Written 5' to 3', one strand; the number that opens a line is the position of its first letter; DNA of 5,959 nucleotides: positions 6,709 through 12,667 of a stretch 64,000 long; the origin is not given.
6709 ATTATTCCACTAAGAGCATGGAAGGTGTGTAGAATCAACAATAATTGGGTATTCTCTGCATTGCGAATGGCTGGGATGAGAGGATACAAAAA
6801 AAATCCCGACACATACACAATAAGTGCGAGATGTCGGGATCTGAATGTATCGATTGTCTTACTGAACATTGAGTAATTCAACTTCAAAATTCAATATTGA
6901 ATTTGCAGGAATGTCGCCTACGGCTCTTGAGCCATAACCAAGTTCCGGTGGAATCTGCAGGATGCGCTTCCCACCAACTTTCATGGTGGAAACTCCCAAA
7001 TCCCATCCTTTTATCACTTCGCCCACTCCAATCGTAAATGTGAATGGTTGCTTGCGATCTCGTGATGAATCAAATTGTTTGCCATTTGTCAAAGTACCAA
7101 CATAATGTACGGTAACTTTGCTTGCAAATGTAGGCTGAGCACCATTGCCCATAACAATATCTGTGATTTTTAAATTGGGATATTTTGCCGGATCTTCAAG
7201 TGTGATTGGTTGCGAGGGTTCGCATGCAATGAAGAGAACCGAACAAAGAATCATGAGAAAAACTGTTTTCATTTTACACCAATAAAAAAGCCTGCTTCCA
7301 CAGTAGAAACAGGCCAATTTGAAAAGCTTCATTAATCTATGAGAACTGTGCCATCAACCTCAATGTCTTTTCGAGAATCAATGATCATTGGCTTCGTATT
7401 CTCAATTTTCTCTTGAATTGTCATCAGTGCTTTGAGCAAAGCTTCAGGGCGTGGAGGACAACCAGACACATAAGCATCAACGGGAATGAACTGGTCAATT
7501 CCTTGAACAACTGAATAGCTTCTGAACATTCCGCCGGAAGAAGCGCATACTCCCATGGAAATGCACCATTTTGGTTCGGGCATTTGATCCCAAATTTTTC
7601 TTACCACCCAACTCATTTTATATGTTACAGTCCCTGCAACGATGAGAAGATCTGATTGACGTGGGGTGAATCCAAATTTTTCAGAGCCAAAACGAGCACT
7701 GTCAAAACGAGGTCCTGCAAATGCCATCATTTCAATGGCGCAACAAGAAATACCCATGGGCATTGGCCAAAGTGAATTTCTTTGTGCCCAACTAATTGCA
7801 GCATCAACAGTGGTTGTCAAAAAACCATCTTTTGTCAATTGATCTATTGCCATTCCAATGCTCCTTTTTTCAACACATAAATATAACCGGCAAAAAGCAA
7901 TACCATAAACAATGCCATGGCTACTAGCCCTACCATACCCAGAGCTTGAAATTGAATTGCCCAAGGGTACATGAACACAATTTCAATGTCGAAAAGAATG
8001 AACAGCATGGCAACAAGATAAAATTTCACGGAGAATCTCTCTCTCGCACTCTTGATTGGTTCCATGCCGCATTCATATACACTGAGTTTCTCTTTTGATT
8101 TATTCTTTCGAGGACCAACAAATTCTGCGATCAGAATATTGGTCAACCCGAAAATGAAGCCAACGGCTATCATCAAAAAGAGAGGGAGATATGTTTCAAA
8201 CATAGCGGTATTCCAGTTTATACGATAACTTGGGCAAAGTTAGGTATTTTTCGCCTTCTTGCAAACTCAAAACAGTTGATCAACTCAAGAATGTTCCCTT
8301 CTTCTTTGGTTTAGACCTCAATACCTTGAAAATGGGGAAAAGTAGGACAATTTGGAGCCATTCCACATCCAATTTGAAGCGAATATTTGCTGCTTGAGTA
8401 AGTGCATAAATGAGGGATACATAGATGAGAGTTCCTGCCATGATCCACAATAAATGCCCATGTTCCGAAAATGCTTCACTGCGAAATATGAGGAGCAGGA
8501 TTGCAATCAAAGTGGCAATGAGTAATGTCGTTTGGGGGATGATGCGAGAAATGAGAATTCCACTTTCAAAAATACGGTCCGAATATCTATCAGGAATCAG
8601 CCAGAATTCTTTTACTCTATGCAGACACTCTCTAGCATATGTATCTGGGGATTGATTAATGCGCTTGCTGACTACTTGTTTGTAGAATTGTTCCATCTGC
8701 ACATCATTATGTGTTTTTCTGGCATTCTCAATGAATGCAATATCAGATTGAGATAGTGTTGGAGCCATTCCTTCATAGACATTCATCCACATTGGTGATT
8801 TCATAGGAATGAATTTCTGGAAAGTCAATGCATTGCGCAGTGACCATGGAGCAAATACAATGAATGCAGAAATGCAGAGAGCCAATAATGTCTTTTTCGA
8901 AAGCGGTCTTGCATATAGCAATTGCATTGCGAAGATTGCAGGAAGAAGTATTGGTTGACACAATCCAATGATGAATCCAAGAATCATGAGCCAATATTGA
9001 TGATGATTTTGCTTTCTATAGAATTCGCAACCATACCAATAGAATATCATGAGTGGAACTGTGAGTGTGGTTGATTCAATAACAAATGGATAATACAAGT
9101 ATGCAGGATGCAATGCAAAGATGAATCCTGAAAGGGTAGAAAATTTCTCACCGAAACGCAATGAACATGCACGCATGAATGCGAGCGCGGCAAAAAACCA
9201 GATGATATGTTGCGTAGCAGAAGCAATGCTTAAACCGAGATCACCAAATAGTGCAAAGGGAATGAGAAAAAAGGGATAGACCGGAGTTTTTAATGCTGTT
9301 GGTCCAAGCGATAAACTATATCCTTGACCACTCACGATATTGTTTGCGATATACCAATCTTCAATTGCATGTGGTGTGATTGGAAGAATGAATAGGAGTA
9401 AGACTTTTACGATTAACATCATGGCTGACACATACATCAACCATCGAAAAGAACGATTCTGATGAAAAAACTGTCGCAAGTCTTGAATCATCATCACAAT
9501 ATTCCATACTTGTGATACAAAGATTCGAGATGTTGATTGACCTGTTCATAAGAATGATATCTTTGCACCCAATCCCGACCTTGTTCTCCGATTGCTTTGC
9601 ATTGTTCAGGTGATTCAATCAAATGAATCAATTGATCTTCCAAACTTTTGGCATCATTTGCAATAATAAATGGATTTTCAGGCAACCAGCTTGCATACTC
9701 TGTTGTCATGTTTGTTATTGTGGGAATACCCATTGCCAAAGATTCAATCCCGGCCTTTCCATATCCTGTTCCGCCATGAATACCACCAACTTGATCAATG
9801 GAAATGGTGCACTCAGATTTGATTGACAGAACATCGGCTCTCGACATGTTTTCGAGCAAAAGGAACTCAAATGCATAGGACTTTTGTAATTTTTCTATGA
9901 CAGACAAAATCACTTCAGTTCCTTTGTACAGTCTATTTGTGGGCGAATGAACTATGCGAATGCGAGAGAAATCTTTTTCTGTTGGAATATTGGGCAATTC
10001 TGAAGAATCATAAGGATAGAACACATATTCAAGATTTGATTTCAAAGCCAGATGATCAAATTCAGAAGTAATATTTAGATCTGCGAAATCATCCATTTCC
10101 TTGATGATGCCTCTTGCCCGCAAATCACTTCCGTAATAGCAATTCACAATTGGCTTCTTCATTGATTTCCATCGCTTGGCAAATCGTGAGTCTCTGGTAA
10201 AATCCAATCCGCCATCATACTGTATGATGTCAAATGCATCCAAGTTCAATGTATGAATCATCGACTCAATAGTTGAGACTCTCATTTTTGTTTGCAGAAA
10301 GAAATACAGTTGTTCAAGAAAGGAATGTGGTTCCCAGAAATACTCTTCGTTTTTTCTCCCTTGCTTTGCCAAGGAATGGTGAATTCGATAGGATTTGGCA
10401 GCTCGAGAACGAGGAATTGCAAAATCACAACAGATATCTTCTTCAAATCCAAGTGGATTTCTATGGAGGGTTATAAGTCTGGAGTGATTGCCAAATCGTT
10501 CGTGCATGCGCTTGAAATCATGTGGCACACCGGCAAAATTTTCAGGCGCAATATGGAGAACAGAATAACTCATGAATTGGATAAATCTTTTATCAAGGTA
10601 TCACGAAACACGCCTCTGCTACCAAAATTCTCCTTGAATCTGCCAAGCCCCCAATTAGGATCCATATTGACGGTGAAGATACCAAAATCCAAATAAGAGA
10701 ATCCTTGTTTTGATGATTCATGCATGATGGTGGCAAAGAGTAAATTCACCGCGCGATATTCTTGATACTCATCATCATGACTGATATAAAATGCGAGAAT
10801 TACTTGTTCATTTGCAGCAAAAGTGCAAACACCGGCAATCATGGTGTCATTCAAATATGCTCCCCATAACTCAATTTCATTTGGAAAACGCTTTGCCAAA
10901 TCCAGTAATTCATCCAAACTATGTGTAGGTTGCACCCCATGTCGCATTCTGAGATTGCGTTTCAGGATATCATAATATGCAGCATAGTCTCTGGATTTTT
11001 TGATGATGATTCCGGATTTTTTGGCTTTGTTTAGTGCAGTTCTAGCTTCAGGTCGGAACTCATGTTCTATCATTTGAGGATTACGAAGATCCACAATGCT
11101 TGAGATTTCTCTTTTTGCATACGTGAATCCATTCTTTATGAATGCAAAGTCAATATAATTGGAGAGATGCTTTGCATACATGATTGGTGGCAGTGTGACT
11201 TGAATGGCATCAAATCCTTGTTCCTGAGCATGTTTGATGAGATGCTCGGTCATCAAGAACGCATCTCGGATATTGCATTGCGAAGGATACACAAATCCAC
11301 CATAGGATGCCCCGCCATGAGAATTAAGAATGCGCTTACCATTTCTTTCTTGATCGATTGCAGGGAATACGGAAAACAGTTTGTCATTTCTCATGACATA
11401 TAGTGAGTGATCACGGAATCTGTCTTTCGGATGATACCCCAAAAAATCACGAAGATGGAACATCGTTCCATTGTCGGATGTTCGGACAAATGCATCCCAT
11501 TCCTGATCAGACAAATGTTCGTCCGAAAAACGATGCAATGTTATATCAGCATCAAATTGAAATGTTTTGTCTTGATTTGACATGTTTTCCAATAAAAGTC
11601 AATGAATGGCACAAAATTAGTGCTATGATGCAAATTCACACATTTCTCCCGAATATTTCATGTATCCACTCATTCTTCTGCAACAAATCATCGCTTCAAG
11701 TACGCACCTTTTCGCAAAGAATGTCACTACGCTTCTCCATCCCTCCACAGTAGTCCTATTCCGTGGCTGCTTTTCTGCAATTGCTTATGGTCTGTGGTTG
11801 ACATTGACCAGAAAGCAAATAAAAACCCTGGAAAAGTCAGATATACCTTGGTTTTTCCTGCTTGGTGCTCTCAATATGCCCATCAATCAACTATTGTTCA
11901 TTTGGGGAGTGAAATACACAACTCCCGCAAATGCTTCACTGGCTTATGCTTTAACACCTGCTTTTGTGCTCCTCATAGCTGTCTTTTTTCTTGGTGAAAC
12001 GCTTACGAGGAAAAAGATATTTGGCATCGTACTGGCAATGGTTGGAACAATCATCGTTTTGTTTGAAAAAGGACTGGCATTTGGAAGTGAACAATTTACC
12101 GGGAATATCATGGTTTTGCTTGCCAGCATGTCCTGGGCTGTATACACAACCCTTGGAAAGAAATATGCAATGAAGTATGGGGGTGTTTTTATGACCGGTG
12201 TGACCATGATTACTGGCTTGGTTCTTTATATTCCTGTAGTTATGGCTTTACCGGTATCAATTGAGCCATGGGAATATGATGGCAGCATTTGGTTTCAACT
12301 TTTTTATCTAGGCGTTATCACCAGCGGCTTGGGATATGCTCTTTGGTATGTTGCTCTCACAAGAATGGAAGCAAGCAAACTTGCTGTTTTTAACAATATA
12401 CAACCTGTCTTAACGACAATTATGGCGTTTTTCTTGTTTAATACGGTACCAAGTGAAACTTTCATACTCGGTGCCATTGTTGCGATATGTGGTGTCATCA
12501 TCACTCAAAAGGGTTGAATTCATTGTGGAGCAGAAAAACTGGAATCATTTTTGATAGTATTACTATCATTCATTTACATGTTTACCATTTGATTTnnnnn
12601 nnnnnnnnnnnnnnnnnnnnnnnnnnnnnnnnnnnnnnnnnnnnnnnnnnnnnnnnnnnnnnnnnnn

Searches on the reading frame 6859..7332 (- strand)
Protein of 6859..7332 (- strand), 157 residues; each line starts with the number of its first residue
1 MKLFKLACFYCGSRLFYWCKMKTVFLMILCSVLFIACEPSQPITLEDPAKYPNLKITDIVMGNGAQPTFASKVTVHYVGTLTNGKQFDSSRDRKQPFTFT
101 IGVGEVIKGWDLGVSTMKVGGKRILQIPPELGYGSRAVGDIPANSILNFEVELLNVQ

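Call 11: search_protein_families(library=pfam, proteins=[window:6859-7332:-], max_evalue=0.00001)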
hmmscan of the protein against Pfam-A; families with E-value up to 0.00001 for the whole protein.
window:6859-7332:- (157 aa): 1 family
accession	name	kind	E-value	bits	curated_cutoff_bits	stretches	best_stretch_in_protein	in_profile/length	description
PF00254.34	FKBP_C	-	1.1e-32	112.7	21.1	1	67-154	5-94/94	FKBP-type peptidyl-prolyl cis-trans isomerase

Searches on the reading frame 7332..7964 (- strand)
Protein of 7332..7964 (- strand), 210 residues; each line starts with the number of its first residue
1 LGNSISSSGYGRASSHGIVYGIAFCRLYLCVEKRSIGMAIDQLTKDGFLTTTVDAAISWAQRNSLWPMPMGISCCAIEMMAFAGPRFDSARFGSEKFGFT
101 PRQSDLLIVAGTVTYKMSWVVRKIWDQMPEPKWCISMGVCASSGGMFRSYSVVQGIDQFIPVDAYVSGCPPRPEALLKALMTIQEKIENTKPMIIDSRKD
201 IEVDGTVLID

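Call 11: search_protein_families(library=pfam, proteins=[window:7332-7964:-], max_evalue=0.00001)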
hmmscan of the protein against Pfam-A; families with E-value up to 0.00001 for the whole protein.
window:7332-7964:- (210 aa): 1 family
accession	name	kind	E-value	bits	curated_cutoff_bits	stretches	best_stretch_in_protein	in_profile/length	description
PF01058.29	Oxidored_q6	-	4.5e-26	91.5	27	1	74-182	3-127/128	NADH ubiquinone oxidoreductase, 20 Kd subunit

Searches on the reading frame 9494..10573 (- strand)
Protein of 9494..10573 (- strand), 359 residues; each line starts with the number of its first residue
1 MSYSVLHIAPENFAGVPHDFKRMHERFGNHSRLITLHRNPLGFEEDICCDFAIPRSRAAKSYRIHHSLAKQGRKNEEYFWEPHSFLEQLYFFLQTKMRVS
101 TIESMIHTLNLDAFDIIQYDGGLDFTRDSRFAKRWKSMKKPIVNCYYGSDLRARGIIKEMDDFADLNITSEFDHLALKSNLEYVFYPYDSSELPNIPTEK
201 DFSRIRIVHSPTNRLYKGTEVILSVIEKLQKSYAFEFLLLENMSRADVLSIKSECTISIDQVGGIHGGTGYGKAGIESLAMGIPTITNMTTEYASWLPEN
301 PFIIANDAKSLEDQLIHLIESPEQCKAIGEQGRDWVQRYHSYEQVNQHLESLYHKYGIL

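Call 34: search_protein_families(library=pfam, proteins=[window:9494-10573:-], max_evalue=0.00001)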
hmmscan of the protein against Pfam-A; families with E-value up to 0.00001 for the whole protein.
window:9494-10573:- (359 aa): 1 family
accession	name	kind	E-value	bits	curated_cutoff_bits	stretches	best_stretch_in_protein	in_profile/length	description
PF13524.12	Glyco_trans_1_2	-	1e-07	32.5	25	1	277-349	69-142/144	Glycosyl transferase-like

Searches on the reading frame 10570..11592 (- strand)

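Call 34: search_protein_families(library=pfam, proteins=[window:10570-11592:-], max_evalue=0.00001)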
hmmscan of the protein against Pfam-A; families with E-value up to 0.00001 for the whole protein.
window:10570-11592:- (340 aa): 2 families
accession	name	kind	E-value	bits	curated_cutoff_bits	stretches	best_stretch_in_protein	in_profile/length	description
PF13480.13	Acetyltransf_6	-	1.7e-12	48.1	22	1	179-305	3-136/143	Acetyltransferase (GNAT) domain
PF02388.22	FemAB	-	1.1e-06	28.2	24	0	241-325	297-380/406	FemAB family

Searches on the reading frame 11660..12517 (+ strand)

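Call 34: search_protein_families(library=pfam, proteins=[window:11660-12517:+], max_evalue=0.00001)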
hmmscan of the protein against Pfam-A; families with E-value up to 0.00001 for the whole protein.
window:11660-12517:+ (285 aa): 1 family
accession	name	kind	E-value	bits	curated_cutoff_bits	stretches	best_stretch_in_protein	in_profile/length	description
PF00892.27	EamA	-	1.9e-43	148.4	28.2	2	147-282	2-133/135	EamA-like transporter family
